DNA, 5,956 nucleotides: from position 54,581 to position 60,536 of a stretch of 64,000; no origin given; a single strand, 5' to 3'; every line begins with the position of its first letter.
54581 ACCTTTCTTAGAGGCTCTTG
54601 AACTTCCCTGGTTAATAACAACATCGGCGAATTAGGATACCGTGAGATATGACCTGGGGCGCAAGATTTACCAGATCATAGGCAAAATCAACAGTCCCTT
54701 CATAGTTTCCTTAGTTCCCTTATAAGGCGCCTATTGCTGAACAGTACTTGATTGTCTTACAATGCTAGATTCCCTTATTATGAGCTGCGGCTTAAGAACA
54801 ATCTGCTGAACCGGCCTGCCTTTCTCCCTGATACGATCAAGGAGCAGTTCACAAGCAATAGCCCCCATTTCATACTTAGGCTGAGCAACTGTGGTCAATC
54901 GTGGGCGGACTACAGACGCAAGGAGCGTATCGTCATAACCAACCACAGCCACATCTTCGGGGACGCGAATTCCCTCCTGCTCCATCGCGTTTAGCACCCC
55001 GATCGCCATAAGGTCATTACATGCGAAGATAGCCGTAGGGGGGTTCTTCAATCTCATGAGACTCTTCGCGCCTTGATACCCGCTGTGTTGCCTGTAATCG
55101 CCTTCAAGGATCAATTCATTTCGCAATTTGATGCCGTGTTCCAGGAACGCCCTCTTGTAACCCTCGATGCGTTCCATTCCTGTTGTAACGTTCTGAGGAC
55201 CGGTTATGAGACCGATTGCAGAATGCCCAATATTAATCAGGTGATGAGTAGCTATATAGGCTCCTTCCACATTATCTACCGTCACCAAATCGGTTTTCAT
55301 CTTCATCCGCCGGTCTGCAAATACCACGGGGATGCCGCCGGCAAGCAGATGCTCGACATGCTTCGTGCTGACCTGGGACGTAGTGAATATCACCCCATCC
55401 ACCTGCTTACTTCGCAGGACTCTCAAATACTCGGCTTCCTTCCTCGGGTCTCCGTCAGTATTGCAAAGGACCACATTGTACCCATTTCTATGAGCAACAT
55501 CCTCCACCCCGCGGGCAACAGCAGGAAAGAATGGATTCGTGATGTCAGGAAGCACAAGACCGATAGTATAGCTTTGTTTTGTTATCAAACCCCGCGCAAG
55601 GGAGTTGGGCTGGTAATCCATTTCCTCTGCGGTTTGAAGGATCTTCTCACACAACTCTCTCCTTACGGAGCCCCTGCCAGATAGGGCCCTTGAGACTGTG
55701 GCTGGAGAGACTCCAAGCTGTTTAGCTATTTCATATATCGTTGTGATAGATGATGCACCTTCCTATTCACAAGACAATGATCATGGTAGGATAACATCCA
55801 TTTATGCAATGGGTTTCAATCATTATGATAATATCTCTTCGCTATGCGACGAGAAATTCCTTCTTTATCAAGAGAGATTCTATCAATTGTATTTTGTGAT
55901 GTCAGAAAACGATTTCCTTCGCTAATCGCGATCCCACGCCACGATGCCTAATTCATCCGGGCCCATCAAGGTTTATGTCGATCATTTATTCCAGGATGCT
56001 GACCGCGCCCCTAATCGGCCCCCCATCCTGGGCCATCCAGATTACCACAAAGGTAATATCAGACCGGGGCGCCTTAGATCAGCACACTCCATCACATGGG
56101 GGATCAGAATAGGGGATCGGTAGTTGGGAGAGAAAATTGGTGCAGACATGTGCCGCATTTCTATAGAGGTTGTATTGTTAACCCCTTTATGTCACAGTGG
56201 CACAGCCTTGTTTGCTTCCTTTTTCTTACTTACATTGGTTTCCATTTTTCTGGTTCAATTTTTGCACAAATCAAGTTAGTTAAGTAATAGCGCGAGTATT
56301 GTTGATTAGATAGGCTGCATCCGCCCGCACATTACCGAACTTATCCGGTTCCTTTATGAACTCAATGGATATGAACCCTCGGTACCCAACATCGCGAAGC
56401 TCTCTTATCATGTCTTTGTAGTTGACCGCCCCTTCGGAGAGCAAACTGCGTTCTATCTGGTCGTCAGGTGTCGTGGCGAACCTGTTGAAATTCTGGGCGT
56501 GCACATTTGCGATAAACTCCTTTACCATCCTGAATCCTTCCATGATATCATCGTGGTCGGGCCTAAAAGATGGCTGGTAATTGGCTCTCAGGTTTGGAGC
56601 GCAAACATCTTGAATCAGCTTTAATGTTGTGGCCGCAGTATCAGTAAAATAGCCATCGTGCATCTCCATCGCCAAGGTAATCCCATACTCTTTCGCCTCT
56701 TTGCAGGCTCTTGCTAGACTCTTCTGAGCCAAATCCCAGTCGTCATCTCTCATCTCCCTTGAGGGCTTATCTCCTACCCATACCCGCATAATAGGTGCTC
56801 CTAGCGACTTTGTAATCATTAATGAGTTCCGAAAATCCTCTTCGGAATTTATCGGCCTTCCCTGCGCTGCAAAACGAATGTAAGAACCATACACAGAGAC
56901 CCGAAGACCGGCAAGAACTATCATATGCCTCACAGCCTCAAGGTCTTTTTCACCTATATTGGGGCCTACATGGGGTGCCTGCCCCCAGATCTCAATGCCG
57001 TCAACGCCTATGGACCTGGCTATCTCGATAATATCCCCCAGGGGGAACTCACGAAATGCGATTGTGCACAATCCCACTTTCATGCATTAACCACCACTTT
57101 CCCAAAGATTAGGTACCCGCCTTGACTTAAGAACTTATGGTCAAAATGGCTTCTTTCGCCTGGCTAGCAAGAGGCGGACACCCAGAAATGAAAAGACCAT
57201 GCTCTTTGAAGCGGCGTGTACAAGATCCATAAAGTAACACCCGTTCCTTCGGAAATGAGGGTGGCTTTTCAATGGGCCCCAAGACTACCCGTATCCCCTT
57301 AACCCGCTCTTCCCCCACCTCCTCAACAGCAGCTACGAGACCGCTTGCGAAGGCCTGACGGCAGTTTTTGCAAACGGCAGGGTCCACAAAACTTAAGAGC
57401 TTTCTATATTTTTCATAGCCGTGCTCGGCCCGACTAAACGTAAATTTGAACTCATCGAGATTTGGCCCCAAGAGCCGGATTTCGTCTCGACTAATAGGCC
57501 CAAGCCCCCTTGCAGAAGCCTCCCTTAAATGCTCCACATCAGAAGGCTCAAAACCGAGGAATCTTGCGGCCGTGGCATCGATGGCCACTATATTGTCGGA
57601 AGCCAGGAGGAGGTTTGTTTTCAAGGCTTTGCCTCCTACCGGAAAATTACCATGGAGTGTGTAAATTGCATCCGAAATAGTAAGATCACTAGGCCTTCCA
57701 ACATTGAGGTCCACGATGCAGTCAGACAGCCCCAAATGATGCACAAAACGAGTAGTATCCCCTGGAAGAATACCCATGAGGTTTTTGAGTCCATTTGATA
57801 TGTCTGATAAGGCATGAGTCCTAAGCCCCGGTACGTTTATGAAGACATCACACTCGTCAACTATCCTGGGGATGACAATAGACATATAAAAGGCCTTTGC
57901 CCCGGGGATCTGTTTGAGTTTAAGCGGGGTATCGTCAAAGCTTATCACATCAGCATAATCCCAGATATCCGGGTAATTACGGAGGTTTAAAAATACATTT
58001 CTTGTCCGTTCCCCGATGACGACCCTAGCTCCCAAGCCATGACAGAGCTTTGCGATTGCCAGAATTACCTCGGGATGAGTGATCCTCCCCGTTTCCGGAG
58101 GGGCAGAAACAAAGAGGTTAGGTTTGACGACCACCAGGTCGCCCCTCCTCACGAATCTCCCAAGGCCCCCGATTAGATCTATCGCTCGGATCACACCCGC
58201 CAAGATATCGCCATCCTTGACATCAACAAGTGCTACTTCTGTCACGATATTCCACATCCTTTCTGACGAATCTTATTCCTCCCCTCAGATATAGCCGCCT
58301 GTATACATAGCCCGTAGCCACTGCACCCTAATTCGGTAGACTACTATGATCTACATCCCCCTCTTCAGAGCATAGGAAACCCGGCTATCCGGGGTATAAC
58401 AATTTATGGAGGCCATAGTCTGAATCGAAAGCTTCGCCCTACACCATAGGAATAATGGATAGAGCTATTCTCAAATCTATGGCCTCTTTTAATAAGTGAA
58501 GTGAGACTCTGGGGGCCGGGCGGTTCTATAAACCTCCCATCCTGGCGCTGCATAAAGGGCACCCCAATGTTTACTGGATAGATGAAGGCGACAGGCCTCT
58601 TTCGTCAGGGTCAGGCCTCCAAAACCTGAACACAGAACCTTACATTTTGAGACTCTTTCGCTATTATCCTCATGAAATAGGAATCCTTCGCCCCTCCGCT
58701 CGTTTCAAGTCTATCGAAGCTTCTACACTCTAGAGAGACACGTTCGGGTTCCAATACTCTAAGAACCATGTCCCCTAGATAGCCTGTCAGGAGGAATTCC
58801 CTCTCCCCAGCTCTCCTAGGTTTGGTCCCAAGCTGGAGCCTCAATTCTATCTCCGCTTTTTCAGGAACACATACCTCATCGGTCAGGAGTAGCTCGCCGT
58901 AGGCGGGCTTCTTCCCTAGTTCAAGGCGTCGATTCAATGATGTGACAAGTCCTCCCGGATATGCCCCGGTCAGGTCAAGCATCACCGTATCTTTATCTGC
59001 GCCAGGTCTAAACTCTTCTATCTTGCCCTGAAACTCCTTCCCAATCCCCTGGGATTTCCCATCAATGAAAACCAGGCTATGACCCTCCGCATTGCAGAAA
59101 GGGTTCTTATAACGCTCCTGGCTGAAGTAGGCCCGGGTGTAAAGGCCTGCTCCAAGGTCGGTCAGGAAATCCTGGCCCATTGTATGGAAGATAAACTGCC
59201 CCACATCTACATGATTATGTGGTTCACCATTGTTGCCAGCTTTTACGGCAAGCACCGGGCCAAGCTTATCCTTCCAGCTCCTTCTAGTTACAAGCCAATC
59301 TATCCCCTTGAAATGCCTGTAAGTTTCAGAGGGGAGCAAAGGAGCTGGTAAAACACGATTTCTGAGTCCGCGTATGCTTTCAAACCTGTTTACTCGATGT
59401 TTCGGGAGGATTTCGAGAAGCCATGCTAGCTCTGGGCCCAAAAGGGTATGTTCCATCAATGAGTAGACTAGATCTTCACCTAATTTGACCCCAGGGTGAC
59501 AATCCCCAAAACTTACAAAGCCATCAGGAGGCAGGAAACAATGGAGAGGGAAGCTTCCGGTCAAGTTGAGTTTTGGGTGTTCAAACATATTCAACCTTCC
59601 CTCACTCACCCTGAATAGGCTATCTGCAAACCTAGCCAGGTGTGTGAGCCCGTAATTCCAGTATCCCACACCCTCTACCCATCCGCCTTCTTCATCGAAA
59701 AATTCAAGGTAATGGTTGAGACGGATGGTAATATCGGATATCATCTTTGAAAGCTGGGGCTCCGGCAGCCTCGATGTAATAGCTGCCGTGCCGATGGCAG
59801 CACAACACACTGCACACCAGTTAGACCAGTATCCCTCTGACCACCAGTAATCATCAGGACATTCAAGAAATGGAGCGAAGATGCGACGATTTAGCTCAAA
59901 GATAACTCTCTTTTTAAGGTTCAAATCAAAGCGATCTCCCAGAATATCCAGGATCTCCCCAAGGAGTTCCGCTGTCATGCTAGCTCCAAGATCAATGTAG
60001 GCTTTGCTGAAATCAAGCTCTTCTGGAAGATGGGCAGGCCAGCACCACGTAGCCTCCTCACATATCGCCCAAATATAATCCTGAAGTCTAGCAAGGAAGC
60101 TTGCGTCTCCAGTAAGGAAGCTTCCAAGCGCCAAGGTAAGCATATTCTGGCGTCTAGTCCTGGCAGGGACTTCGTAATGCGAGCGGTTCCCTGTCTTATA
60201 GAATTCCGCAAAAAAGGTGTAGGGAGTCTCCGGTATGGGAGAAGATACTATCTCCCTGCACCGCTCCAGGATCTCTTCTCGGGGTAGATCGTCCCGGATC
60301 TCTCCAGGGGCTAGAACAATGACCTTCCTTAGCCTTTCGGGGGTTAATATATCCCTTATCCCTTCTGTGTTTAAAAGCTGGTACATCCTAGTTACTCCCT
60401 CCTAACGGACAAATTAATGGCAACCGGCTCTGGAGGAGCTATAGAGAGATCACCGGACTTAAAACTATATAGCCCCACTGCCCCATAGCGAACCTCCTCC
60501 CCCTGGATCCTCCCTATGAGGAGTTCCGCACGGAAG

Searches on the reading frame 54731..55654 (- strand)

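Call 53: search_protein_families(library=pfam, proteins=[window:54731-55654:-], max_evalue=0.0001)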
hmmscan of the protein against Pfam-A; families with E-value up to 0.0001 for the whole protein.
window:54731-55654:- (307 aa): 3 families
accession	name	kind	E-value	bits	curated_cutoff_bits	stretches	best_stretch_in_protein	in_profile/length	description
PF13377.12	Peripla_BP_3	-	1e-43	149.8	26.5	1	137-297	2-167/167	Periplasmic binding protein-like domain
PF00532.27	Peripla_BP_1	-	3.8e-39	135.3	22.2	1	30-280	3-269/281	Periplasmic binding proteins and sugar binding domain of LacI family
PF13407.12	Peripla_BP_4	-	1.9e-26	93.6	35.1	1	31-276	1-255/258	Periplasmic binding protein domain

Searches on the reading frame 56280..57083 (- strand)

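Call 54: search_protein_families(library=pfam, proteins=[window:56280-57083:-], max_evalue=0.0001)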
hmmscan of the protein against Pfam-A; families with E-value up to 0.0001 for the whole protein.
window:56280-57083:- (267 aa): 1 family
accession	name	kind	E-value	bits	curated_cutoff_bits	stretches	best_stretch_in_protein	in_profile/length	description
PF01261.30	AP_endonuc_2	-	6.5e-29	101.8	31.1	1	20-259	2-246/249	Xylose isomerase-like TIM barrel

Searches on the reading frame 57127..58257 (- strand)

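Call 54: search_protein_families(library=pfam, proteins=[window:57127-58257:-], max_evalue=0.0001)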
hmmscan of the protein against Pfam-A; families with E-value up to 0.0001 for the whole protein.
window:57127-58257:- (376 aa): 1 family
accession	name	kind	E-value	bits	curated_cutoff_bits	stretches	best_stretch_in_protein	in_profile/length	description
PF04015.17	DUF362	-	4.6e-38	131.7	24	1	42-232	1-200/200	Domain of unknown function (DUF362)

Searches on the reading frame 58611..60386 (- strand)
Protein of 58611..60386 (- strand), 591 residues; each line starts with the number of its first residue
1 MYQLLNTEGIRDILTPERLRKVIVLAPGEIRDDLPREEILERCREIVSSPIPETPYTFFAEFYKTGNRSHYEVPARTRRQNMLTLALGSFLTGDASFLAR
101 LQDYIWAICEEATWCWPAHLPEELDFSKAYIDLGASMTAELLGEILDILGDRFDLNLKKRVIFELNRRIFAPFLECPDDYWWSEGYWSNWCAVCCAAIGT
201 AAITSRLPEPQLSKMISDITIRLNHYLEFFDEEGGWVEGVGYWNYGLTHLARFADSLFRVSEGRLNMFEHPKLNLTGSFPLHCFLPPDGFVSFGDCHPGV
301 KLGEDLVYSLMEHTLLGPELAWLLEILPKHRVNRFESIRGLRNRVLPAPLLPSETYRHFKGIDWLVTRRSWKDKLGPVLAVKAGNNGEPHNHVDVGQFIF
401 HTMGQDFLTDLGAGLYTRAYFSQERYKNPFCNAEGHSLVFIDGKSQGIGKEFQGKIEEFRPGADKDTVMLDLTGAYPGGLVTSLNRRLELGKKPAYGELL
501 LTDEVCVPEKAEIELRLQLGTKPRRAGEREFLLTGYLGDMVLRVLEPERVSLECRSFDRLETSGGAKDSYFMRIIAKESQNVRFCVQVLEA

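Call 54: search_protein_families(library=pfam, proteins=[window:58611-60386:-], max_evalue=0.0001)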
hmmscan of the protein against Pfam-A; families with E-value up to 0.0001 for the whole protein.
window:58611-60386:- (591 aa): 1 family
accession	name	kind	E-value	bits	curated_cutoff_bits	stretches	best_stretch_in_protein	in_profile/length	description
PF07940.18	Hepar_II_III_C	-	8.6e-08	32.4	24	1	378-522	23-168/237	Heparinase II/III-like, C-terminal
